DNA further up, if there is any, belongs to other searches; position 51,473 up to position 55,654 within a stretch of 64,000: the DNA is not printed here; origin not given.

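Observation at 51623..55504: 1293-aa T9SS protein with five copies of the N-module: candidate scaffold for the CTD-less lectin paralogs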

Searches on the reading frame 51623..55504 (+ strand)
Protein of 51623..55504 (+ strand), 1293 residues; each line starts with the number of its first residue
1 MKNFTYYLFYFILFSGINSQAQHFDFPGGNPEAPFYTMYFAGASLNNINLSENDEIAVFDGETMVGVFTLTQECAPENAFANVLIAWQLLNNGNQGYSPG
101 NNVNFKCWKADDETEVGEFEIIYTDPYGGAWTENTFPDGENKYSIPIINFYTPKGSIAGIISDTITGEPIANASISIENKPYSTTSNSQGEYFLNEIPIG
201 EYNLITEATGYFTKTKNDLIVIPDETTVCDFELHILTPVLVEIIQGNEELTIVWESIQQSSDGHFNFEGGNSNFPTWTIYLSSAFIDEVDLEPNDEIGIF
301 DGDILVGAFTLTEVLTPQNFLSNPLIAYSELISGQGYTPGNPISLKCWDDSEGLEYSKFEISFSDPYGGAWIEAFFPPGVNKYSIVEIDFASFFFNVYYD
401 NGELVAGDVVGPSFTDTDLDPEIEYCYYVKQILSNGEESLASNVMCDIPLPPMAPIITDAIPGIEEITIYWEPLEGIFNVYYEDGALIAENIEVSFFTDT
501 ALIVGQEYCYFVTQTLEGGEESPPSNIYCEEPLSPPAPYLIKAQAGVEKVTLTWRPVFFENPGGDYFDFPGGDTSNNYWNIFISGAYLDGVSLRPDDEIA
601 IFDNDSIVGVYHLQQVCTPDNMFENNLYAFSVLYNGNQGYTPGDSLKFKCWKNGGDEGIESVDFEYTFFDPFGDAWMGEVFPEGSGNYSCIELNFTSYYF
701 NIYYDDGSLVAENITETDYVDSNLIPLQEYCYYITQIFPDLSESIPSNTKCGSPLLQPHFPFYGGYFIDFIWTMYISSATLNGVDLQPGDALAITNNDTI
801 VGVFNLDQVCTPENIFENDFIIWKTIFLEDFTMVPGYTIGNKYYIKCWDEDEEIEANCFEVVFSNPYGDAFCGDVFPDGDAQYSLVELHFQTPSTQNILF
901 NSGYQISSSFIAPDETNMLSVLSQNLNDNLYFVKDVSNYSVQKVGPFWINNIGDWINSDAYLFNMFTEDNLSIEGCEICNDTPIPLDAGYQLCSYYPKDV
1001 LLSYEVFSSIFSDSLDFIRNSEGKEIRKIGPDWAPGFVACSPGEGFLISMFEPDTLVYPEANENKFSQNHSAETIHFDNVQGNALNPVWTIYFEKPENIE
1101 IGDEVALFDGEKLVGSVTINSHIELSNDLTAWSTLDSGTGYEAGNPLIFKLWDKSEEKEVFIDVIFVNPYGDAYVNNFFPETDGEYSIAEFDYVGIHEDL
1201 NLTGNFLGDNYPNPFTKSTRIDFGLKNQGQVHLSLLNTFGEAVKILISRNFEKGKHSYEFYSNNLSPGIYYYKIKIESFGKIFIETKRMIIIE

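Call 5: search_protein_families(library=pfam, proteins=[window:51623-55504:+], max_evalue=0.1)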
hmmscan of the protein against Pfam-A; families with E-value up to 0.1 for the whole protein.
window:51623-55504:+ (1293 aa): 7 families
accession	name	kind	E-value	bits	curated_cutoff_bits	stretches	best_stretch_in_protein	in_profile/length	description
PF13620.12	CarboxypepD_reg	-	6e-15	55.8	32.3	1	156-233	1-81/82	Carboxypeptidase regulatory-like domain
PF13715.12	CarbopepD_reg_2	-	4.7e-10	39.8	32.2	1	157-217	1-61/88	CarboxypepD_reg-like domain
PF18962.6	Por_Secre_tail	-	1.7e-06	28.7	27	1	1211-1278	2-66/75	Secretion system C-terminal sorting domain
PF20260.4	PUA_4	-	0.00057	20.4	23.9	0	593-614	15-36/48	RNA methyltransferase PUA domain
PF17802.7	SpaA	-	0.0045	17.6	23.1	1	163-223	9-77/91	Prealbumin-like fold domain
PF18370.7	RGI_lyase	-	0.012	16.4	27.8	0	698-724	33-60/86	Rhamnogalacturonan I lyases beta-sheet domain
PF14686.12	fn3_3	-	0.05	13.8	24.4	0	155-224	3-69/75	Polysaccharide lyase family 4, domain II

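Call 6: search_protein_families(library=ncbifam, proteins=[window:51623-55504:+], max_evalue=0.1)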
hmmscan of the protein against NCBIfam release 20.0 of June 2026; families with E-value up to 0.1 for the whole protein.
window:51623-55504:+ (1293 aa): 4 families
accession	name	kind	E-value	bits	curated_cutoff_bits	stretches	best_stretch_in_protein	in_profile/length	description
NF052345.1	S_layer_anammox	exception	6.6e-14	50.3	1400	1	154-235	1312-1393/1596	Kustd1514 family S-layer glycoprotein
TIGR04183.1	Por_Secre_tail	domain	4.1e-06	26.7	23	1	1211-1278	2-62/72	T9SS type A sorting domain-containing protein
NF038113.1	T9SSA_dep_M36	equivalog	0.00077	17.7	885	1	1210-1279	795-860/869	T9SS-dependent M36 family metallopeptidase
NF033707.1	T9SS_sortase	equivalog_domain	0.023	12.3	420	1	1210-1290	1001-1093/1095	type IX secretion system sortase PorU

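Call 29: find_encoding_contigs(protein=window:51623-55504:+, flank=10000, max_places=6)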
Protein window:51623-55504:+ (1293 aa): 3 contigs read that carry it; 3 places shown.
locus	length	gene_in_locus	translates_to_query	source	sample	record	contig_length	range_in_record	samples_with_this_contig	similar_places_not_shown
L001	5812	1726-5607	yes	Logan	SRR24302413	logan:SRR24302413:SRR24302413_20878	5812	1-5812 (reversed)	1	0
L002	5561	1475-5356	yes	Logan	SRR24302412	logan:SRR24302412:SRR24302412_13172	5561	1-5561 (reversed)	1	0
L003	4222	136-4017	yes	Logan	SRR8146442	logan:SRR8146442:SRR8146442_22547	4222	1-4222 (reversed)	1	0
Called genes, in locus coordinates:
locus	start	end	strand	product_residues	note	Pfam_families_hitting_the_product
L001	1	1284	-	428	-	?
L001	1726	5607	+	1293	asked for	PF13620:CarboxypepD_reg, PF13715:CarbopepD_reg_2, PF18962:Por_Secre_tail (weak)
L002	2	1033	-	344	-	?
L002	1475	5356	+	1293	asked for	PF13620:CarboxypepD_reg, PF13715:CarbopepD_reg_2, PF18962:Por_Secre_tail (weak)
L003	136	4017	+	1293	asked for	PF13620:CarboxypepD_reg, PF13715:CarbopepD_reg_2, PF18962:Por_Secre_tail (weak)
